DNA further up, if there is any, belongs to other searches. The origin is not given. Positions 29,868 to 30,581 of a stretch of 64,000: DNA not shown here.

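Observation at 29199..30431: Conserved gene pair found twice: orphan ModF/YlmA-like ABC ATPase next to a small CxxC...CxxC zinc-ribbon protein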

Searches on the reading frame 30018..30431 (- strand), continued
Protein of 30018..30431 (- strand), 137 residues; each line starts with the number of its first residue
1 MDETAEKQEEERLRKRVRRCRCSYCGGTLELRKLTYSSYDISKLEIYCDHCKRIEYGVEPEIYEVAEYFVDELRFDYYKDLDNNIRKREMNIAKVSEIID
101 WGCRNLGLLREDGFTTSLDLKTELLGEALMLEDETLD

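Call 72: fold_search(model_id=the predicted structure, library=viral)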
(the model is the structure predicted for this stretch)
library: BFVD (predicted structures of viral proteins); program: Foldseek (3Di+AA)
matches with E <= 10: 491; with E <= 0.001: 1
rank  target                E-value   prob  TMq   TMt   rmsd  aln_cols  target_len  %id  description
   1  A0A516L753            7.9e-04  1.00  0.40  0.39  11.1       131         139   18  (no name in the UniProt tables at hand)
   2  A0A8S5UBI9            1.2e-01  0.97  0.23  0.44   2.6        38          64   16  Restriction alleviation protein [Siphoviridae sp. ct8Cp41]
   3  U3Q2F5                1.2e-01  0.30  0.22  0.19  14.3        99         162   13  (no name in the UniProt tables at hand)
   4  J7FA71                1.7e-01  0.18  0.21  0.25  11.1       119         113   16  Uncharacterized protein [Agrobacterium phage 7-7-1]
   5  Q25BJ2                2.0e-01  0.28  0.22  0.32   9.3        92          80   14  Uncharacterized protein ORF3 [His1 virus (isolate Australia/Victoria)]
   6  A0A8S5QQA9            2.0e-01  0.20  0.21  0.27  14.6       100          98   11  WLM domain protein [Myoviridae sp. ctgXL3]
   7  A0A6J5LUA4            2.2e-01  0.18  0.23  0.22  12.0       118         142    8  Uncharacterized protein [uncultured Caudovirales phage]
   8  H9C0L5                2.8e-01  0.63  0.22  0.41   8.2        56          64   16  (no name in the UniProt tables at hand)
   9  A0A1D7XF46            3.5e-01  0.95  0.23  0.45   1.4        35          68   28  Uncharacterized protein [Escherichia phage ESCO13]
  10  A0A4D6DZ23            3.5e-01  0.72  0.21  0.43   3.1        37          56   30  Uncharacterized protein [Escherichia phage Lidtsur]
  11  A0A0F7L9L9            3.5e-01  0.12  0.18  0.21  28.1       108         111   16  Uncharacterized protein [uncultured marine virus]
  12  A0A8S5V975            3.8e-01  0.14  0.18  0.11  13.2       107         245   19  Uncharacterized protein [Caudovirales sp. ctCpR1]
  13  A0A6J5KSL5            4.0e-01  0.23  0.22  0.25  17.2        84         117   17  Uncharacterized protein [uncultured Caudovirales phage]
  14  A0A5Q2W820            4.8e-01  0.14  0.17  0.22  16.7        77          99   13  (no name in the UniProt tables at hand)
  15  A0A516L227            4.8e-01  0.10  0.16  0.05  14.9        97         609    8  (no name in the UniProt tables at hand)
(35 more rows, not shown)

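Call 77: search_dna_similar(query=window:30018-30431:-, collection=plasmids, mode=protein, max_evalue=0.001, max_rows=10)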
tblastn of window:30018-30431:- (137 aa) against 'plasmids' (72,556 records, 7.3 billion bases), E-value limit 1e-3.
No match.

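Call 78: search_dna_similar(query=window:30018-30431:-, collection=phages, mode=protein, max_evalue=0.001, max_rows=10)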
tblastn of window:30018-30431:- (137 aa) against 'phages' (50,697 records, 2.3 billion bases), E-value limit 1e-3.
No match.
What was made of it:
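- There are no matches in plasmid or phage collections (calls 77, 78).
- Tried and rejected: No plasmid or phage matches (calls 77, 78).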

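Call 81: find_encoding_contigs(protein=P0134, flank=6000, max_places=4)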
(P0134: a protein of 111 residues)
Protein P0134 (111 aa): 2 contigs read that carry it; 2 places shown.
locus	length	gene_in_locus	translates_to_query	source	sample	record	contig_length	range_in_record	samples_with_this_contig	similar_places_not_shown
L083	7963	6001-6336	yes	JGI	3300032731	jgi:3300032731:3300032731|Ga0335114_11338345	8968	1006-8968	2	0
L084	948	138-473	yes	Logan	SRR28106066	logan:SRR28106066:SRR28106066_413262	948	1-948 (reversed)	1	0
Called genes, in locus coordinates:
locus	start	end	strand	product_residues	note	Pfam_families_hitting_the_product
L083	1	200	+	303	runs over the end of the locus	-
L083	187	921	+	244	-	PF04404:ERF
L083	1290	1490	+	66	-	-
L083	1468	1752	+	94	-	-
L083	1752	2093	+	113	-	-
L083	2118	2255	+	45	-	-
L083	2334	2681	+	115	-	-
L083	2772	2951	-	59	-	-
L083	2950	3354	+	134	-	-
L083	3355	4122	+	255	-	-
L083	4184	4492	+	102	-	-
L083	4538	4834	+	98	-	PF24043:DUF7352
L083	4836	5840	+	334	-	PF04055:Radical_SAM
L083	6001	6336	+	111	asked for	-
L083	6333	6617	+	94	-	-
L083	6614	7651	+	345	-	-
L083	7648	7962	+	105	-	?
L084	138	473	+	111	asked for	-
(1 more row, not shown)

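Call 82: find_encoding_contigs(protein=P0117, flank=6000, max_places=3)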
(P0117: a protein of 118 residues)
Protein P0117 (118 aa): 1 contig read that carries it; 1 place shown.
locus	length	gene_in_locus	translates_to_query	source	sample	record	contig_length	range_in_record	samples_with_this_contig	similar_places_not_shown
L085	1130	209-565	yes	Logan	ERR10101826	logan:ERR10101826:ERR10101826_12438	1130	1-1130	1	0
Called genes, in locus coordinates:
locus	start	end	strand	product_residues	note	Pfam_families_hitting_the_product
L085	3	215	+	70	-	?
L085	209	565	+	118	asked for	-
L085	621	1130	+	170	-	?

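Call 83: find_encoding_contigs(protein=P0140, flank=6000, max_places=3)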
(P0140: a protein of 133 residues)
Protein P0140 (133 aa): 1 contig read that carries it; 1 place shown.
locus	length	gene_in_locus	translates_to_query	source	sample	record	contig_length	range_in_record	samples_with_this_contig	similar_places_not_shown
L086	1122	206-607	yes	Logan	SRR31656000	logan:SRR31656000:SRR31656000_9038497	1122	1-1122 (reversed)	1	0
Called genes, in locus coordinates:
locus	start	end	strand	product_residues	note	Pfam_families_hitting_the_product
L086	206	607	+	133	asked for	-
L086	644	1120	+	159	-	?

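Call 84: find_encoding_contigs(protein=P0162, flank=6000, max_places=3)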
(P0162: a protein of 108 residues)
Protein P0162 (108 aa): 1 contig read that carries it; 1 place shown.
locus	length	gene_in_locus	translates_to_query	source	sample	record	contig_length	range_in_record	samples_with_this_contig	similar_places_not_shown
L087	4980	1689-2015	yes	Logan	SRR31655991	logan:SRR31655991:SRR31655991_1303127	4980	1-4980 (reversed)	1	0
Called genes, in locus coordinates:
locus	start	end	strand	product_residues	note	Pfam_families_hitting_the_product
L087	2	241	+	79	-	?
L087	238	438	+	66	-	-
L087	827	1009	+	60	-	-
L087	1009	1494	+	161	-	-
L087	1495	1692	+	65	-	-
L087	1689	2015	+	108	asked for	-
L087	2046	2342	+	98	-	PF24043:DUF7352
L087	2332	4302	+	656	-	PF18897:Gp3-like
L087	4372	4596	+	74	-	-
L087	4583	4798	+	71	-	-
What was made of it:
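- Distant Zn-ribbon relatives occur in phage-like DNA (calls 81, 84).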

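Call 86: search_protein_families(library=phrogs, proteins=[window:30018-30431:-, P0134, P0162, L083:6614-7651:+, L083:187-921:+, L083:3355-4122:+, L087:2332-4302:+, L087:1009-1494:+], max_evalue=0.001)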
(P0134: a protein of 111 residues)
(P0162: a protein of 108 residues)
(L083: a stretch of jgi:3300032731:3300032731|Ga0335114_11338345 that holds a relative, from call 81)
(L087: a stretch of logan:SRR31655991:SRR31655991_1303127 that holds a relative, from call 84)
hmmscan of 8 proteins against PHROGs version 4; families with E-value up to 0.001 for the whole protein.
window:30018-30431:- (137 aa): 0 families

P0134 (111 aa): 0 families

P0162 (108 aa): 0 families

L083:6614-7651:+ (345 aa): 0 families

L083:187-921:+ (244 aa): 4 families
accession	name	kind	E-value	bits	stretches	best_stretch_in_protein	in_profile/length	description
phrog_2324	-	DNA, RNA and nucleotide metabolism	5.9e-43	147.7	1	6-154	8-155/193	Erf-like ssDNA annealing protein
phrog_155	-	DNA, RNA and nucleotide metabolism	3.8e-34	119.7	1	6-208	65-255/308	Erf-like ssDNA annealing protein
phrog_34817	-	unknown function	5.5e-17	63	1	8-154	11-159/291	-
phrog_10003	-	other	6e-12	46.6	1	31-137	67-178/297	recombinase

L083:3355-4122:+ (255 aa): 0 families

L087:2332-4302:+ (656 aa): 3 families
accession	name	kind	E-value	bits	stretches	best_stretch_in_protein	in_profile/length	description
phrog_16191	-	unknown function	4.8e-09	36.8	0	300-365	3-64/390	-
phrog_2139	-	DNA, RNA and nucleotide metabolism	2.8e-08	34.2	1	123-270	144-257/330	exonuclease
phrog_1706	-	DNA, RNA and nucleotide metabolism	0.00048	20.7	0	71-139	76-150/293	CRISPR/Cas system associated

L087:1009-1494:+ (161 aa): 0 families
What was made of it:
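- Distant Zn-ribbon relatives sit in phage early regions next to recombination genes (calls 81, 84, 86).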
